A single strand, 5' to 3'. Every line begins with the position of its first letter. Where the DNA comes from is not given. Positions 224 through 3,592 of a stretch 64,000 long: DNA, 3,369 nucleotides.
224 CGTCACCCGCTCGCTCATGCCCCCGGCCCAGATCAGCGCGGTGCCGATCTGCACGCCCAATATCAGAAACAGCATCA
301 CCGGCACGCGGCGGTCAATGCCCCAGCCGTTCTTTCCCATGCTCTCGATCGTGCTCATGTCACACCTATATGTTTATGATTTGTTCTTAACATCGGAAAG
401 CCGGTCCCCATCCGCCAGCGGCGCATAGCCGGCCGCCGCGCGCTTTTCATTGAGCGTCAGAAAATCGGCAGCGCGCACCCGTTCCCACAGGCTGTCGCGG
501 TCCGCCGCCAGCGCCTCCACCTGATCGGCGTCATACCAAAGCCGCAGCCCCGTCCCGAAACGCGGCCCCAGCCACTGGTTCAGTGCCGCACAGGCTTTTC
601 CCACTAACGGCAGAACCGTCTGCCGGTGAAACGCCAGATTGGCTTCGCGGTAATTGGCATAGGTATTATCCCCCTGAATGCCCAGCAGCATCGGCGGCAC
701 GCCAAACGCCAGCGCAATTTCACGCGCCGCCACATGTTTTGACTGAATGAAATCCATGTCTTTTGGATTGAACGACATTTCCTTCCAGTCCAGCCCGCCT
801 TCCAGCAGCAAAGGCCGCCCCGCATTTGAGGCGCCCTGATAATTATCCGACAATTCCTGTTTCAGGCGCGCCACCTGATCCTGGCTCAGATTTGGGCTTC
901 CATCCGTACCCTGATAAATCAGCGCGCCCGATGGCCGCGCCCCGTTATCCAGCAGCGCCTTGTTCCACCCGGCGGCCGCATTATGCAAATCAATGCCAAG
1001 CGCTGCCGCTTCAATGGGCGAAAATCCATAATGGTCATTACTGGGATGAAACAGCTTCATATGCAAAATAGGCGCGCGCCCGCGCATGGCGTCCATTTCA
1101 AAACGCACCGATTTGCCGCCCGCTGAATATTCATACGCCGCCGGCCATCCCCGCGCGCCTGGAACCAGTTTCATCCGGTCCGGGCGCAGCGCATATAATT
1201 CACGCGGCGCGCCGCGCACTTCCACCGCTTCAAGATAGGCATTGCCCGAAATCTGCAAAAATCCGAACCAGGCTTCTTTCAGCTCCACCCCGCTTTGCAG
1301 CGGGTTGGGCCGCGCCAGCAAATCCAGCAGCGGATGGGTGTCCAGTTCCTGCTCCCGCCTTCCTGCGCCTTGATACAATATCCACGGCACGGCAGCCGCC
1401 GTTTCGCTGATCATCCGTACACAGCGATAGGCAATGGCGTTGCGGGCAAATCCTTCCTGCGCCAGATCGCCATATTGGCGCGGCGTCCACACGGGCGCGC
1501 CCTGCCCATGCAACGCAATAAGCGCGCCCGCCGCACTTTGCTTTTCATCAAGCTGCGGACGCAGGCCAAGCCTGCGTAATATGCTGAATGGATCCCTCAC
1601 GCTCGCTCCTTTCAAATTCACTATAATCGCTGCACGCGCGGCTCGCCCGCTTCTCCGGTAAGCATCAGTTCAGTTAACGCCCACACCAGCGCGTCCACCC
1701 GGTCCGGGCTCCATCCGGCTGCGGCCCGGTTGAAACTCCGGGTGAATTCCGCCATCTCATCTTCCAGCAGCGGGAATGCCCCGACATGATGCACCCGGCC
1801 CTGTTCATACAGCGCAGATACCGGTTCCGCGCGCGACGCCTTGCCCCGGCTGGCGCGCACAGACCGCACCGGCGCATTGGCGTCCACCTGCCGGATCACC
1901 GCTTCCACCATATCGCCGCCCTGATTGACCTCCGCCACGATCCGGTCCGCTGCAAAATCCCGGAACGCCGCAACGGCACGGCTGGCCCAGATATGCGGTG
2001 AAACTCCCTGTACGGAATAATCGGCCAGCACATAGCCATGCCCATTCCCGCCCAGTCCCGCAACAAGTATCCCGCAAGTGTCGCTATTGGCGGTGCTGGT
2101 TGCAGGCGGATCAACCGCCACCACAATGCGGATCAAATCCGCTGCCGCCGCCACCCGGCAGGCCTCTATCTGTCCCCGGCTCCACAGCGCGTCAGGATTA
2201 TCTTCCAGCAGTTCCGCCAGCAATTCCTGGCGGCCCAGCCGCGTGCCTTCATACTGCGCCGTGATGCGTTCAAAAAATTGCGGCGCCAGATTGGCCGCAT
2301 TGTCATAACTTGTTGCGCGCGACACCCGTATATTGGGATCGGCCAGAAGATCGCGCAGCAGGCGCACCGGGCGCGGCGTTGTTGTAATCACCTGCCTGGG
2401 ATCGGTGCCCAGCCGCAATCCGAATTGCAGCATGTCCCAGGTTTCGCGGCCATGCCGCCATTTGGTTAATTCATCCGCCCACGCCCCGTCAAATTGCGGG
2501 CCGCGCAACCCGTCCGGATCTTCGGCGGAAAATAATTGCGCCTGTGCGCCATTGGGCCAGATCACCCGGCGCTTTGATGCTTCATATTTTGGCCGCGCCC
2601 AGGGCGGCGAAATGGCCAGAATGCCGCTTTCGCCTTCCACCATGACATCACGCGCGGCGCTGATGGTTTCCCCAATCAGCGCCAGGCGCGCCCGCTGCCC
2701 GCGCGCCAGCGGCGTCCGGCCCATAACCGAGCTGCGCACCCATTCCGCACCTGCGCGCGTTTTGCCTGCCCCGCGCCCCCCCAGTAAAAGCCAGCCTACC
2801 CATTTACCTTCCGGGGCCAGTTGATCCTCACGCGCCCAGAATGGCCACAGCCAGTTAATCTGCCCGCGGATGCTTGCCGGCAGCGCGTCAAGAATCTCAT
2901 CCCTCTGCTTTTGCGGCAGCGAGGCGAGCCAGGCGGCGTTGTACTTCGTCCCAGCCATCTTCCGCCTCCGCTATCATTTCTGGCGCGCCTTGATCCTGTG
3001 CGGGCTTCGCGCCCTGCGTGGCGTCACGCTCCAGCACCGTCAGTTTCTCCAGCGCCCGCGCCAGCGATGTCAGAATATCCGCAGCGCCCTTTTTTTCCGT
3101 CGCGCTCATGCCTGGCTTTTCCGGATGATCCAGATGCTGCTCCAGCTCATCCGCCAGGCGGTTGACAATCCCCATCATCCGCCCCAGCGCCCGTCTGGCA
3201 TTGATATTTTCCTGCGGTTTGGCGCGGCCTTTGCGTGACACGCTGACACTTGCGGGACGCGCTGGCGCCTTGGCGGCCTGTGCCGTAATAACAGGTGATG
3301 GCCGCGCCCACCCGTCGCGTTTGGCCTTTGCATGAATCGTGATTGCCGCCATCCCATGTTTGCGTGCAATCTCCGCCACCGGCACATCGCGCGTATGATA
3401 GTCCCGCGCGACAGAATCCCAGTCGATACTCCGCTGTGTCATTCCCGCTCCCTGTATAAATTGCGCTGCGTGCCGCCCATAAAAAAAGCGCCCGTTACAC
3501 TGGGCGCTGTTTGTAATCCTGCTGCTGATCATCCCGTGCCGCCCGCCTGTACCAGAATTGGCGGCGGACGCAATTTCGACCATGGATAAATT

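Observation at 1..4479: Start of a phage/GTA-like head-packaging cluster gated by an intrinsic terminator, with an upstream co-oriented regulator-like gene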

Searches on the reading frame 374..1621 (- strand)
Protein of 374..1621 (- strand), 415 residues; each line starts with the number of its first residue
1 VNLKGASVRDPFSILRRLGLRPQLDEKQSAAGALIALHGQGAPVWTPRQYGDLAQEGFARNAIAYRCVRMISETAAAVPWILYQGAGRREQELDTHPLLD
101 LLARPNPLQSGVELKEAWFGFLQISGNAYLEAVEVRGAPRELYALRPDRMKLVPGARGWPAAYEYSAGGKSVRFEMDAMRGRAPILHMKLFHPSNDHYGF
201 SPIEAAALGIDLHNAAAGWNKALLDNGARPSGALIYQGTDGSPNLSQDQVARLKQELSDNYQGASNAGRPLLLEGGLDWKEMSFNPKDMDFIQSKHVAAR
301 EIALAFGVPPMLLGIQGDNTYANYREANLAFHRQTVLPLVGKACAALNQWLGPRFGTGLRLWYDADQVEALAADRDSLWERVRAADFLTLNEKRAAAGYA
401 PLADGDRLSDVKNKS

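Call 4: search_protein_families(library=pfam, proteins=[window:374-1621:-], max_evalue=0.01)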
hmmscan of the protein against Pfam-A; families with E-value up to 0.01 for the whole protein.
window:374-1621:- (415 aa): 1 family
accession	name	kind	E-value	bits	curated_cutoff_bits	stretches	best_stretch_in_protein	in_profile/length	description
PF04860.17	Phage_portal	-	1.7e-92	310.5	39.1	1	64-397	3-320/321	Phage portal protein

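Call 7: find_encoding_contigs(protein=window:374-1621:-, flank=10000, max_places=6)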
Protein window:374-1621:- (415 aa): no gene with exactly this product is on record in the collection.

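Call 18: search_protein_families(library=ncbifam, proteins=[window:374-1621:-], max_evalue=0.01)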
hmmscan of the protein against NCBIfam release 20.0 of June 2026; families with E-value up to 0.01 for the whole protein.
window:374-1621:- (415 aa): 2 families
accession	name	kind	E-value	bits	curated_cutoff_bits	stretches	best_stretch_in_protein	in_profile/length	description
TIGR01537.1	portal_HK97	equivalog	1.4e-68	231.5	112.05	1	55-404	3-343/343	phage portal protein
TIGR01540.1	portal_PBSX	equivalog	0.00094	18.5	166.05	1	178-344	128-307/320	phage portal protein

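Call 64: find_encoding_contigs(protein=window:377-1600:-, flank=10000, max_places=3)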
Protein seq(408 aa) (408 aa): 4 contigs read that carry it; 3 places shown.
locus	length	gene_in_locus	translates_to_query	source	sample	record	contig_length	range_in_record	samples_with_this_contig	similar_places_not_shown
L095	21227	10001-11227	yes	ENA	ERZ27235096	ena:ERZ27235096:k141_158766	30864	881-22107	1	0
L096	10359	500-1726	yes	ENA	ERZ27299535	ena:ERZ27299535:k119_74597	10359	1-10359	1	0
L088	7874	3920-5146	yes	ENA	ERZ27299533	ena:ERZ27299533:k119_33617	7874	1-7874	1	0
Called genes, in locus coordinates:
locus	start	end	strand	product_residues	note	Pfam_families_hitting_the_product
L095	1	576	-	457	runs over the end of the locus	PF05787:PhoX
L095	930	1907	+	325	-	PF03741:TerC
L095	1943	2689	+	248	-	PF04391:DUF533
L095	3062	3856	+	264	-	PF13444:Acetyltransf_5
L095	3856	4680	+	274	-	PF01553:Acyltransferase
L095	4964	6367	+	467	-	PF00120:Gln-synt_C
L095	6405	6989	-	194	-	PF13443:HTH_26, PF13560:HTH_31, PF01381:HTH_3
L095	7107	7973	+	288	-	PF20057:DUF6456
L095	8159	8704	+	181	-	-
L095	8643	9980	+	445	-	PF03237:Terminase_6N, PF17289:Terminase_6C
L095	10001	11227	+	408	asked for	PF04860:Phage_portal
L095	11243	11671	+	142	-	-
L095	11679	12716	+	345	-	PF02771:Acyl-CoA_dh_N, PF02770:Acyl-CoA_dh_M, PF00441:Acyl-CoA_dh_1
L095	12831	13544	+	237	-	PF04586:Peptidase_S78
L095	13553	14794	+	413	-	PF05065:Phage_capsid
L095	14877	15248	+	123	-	-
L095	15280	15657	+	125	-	-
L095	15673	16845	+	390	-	-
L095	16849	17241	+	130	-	-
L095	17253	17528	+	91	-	PF23148:Gp77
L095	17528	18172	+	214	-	PF05135:Phage_connect_1 (faint)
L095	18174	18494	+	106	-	PF05521:Phage_HCP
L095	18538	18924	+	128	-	PF11367:Tail_completion_gp17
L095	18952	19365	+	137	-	PF06199:Phage_tail_2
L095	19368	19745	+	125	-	PF11836:Phage_TAC_11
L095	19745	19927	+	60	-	PF09550:Phage_TAC_6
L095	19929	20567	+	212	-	-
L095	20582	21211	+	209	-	PF09343:DUF2460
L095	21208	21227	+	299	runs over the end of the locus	PF09931:Phage_phiJL001_Gp84_N, PF09356:Phage_BR0599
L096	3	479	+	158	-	?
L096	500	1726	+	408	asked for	PF04860:Phage_portal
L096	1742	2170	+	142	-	-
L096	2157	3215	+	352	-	PF02771:Acyl-CoA_dh_N, PF02770:Acyl-CoA_dh_M, PF00441:Acyl-CoA_dh_1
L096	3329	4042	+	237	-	PF04586:Peptidase_S78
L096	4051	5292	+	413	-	PF05065:Phage_capsid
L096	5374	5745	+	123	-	-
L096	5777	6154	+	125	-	-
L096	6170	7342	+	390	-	-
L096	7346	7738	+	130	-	-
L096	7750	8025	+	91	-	PF23148:Gp77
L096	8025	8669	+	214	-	PF05135:Phage_connect_1 (faint)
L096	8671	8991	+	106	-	PF05521:Phage_HCP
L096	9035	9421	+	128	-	PF11367:Tail_completion_gp17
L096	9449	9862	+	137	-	PF06199:Phage_tail_2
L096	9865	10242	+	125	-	PF11836:Phage_TAC_11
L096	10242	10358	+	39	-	?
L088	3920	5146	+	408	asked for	PF04860:Phage_portal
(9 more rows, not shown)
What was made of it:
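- On RcGTA-type (alphaproteobacterial) GTA head-tail cluster: Contigs with identical portal (L095, L096) carry the rest up to BR0599, interrupted by extra genes (call 64).
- Tried and rejected: The exact-sequence look-up of the 415-aa portal failed because public gene calls use the 408-aa start (calls 7, 64).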

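Call 70: search_protein_families(library=phrogs, proteins=[L095:11243-11671:+, window:374-1600:-, L095:14877-15248:+, L095:15280-15657:+, L095:15673-16845:+, L095:16849-17241:+], max_evalue=0.001)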
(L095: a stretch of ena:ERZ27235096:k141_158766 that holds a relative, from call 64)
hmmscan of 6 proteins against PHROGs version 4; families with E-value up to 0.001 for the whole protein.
L095:11243-11671:+ (142 aa): 2 families
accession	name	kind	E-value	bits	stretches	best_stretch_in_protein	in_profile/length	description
phrog_16654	-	unknown function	6.7e-05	24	1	53-86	24-58/101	-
phrog_19656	-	unknown function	0.00058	21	1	20-88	16-82/99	-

window:374-1600:- (408 aa): 5 families
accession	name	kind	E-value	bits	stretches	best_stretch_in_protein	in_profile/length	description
phrog_2662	-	head and packaging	7.8e-81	273.7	1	41-401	54-414/717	portal protein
phrog_12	-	head and packaging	4.2e-73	248.4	1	48-399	87-422/646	portal protein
phrog_5929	-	head and packaging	6.4e-21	75.7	1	214-344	9-132/228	portal protein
phrog_2271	-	head and packaging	2.4e-06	26.5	1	57-401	55-392/859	portal protein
phrog_37955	-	head and packaging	0.00038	19.7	1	229-399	315-484/945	portal protein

L095:14877-15248:+ (123 aa): 0 families

L095:15280-15657:+ (125 aa): 0 families

L095:15673-16845:+ (390 aa): 1 family
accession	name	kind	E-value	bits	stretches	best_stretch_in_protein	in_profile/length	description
phrog_4390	-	unknown function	0.00048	20.7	1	108-235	112-236/253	-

L095:16849-17241:+ (130 aa): 0 families

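Call 89: search_protein_families(library=padloc, proteins=[L095:15673-16845:+, L095:11679-12716:+], max_evalue=0.001)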
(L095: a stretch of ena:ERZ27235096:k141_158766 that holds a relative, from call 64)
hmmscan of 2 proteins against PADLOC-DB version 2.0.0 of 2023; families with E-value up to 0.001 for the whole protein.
L095:15673-16845:+ (390 aa): 0 families

L095:11679-12716:+ (345 aa): 0 families

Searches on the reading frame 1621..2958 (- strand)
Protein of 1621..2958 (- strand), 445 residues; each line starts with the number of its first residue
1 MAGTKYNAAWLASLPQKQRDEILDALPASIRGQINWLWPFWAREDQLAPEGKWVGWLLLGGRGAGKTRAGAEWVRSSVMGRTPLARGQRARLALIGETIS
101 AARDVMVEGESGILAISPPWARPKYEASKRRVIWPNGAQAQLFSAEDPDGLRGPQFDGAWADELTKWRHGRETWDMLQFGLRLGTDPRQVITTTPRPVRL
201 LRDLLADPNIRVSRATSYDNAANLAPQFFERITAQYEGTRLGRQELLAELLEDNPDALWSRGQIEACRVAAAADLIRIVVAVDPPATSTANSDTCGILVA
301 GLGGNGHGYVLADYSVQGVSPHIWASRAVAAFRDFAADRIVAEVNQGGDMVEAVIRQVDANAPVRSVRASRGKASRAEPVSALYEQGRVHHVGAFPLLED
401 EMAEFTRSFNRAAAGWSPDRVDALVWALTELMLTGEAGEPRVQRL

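Call 4: search_protein_families(library=pfam, proteins=[window:1621-2958:-], max_evalue=0.01)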
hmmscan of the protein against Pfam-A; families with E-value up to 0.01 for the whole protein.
window:1621-2958:- (445 aa): 2 families
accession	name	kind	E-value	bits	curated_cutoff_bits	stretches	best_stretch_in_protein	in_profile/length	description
PF03237.21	Terminase_6N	-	2.9e-35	122.3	22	1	58-264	2-213/215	Terminase large subunit, T4likevirus-type, N-terminal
PF17289.8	Terminase_6C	-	2.4e-20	73.5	22.6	1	281-429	2-153/155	Terminase RNaseH-like domain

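Call 18: search_protein_families(library=ncbifam, proteins=[window:1621-2958:-], max_evalue=0.01)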
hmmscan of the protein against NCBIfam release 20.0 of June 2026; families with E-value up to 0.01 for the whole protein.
window:1621-2958:- (445 aa): 1 family
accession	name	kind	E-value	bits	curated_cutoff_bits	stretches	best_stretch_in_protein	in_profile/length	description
TIGR01630.1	psiM2_ORF9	equivalog_domain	0.0049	17.4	41.65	1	341-432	49-141/142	phage terminase large subunit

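Call 26: find_encoding_contigs(protein=window:1621-2958:-, flank=10000, max_places=4)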
Protein window:1621-2958:- (445 aa): 1 contig read that carries it; 1 place shown.
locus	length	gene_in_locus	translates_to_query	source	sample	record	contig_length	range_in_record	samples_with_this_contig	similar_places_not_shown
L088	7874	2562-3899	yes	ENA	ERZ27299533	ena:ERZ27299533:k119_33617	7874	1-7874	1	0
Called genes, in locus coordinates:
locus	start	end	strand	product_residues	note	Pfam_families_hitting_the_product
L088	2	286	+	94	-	?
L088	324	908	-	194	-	PF13443:HTH_26, PF13560:HTH_31, PF01381:HTH_3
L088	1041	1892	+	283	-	PF20057:DUF6456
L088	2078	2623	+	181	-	-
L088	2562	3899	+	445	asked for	PF03237:Terminase_6N, PF17289:Terminase_6C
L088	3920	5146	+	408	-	PF04860:Phage_portal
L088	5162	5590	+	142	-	-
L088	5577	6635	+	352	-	PF02771:Acyl-CoA_dh_N, PF02770:Acyl-CoA_dh_M, PF00441:Acyl-CoA_dh_1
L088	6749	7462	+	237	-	PF04586:Peptidase_S78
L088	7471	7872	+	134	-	?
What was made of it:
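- Contigs with identical TerL or portal continue into protease, HK97 capsid, connector, head closure, tail completion, major tail, Phage_TAC_11, Phage_TAC_6, DUF2460 and BR0599 (calls 26, 64).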

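Call 70: search_protein_families(library=phrogs, proteins=[window:1621-2958:-], max_evalue=0.001)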
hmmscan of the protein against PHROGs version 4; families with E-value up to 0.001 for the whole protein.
window:1621-2958:- (445 aa): 3 families
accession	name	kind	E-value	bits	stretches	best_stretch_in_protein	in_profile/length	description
phrog_979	-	head and packaging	5.6e-39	135.3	2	215-434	371-602/642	terminase large subunit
phrog_38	-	head and packaging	3.3e-23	83.2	1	273-439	544-711/760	terminase large subunit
phrog_2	-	head and packaging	2.1e-18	67.5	1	57-432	281-593/807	terminase large subunit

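Call 79: find_homologous_proteins(query=window:1621-2958:-, max_evalue=1e-30)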
Query window:1621-2958:- (445 aa): 8000 proteins with E <= 1e-30 among 8000 candidates; the best 120 are listed.
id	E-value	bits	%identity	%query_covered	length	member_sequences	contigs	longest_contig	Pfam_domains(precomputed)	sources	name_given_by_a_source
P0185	5.2e-293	990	99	100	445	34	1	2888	PF17289.9,PF03237.22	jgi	-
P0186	2.3e-263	892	89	99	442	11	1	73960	PF17289.9,PF03237.22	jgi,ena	-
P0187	2.5e-260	882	88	99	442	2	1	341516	PF17289.9,PF03237.22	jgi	-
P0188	3.6e-258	875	86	100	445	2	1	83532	PF17289.9,PF03237.22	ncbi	-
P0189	9.2e-256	867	87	99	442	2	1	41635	PF17289.9,PF03237.22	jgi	jgi:phage terminase large subunit-like protein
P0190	4.1e-254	861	86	100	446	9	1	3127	PF17289.9,PF03237.22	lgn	-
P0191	1.9e-252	856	86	99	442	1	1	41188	PF17289.9,PF03237.22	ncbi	ncbi:MAG: terminase family protein [Alphaproteobacteria bacterium]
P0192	4.1e-250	848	84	99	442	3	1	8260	PF17289.9,PF03237.22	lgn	-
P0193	4.9e-249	845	84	99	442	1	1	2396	PF17289.9,PF03237.22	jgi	-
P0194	1.8e-248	843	84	99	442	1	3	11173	PF17289.9,PF03237.22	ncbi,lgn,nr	ncbi:MAG TPA: terminase family protein [Alphaproteobacteria bacterium]|nr:terminase family protein [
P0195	2.5e-243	826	84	99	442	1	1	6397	PF17289.9,PF03237.22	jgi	jgi:phage terminase large subunit-like protein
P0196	2.8e-239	813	90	90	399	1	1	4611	PF17289.9,PF03237.22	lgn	-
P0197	4.1e-231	786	77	100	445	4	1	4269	PF17289.9,PF03237.22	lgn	-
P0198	4.4e-226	769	75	100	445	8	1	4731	PF17289.9,PF03237.22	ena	-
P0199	3.4e-223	760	75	99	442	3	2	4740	PF17289.9,PF03237.22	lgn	-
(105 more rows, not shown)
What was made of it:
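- Named TerL relatives are alphaproteobacterial at about 57-64% identity, some on Mb-scale chromosomal contigs (call 79).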

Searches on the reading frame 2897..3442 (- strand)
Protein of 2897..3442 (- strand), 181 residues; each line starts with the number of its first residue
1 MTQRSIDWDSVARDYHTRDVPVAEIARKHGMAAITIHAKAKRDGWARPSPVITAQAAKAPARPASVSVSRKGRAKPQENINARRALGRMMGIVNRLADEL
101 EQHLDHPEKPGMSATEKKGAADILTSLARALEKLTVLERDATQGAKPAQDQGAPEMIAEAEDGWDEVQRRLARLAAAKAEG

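Call 4: search_protein_families(library=pfam, proteins=[window:2897-3442:-], max_evalue=0.01)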
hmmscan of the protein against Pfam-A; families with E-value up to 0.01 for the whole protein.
window:2897-3442:- (181 aa): 1 family
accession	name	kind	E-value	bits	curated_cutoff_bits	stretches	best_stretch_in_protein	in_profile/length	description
PF06056.18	Terminase_5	-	0.0023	18.3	20.3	1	21-57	15-51/58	Putative ATPase subunit of terminase (gpP-like)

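Call 18: search_protein_families(library=ncbifam, proteins=[window:2897-3442:-], max_evalue=0.01)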
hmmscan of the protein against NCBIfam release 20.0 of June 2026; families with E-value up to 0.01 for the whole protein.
window:2897-3442:- (181 aa): 0 families

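Call 70: search_protein_families(library=phrogs, proteins=[window:2897-3442:-], max_evalue=0.001)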
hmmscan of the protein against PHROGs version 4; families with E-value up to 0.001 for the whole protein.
window:2897-3442:- (181 aa): 3 families
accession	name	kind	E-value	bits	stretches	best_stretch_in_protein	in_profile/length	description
phrog_1206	-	head and packaging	3.5e-12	47.6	1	3-161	4-195/207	terminase small subunit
phrog_509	-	head and packaging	0.00018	22.2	1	5-83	7-87/238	terminase small subunit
phrog_2606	-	head and packaging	0.00092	19.6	0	2-60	3-62/310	terminase small subunit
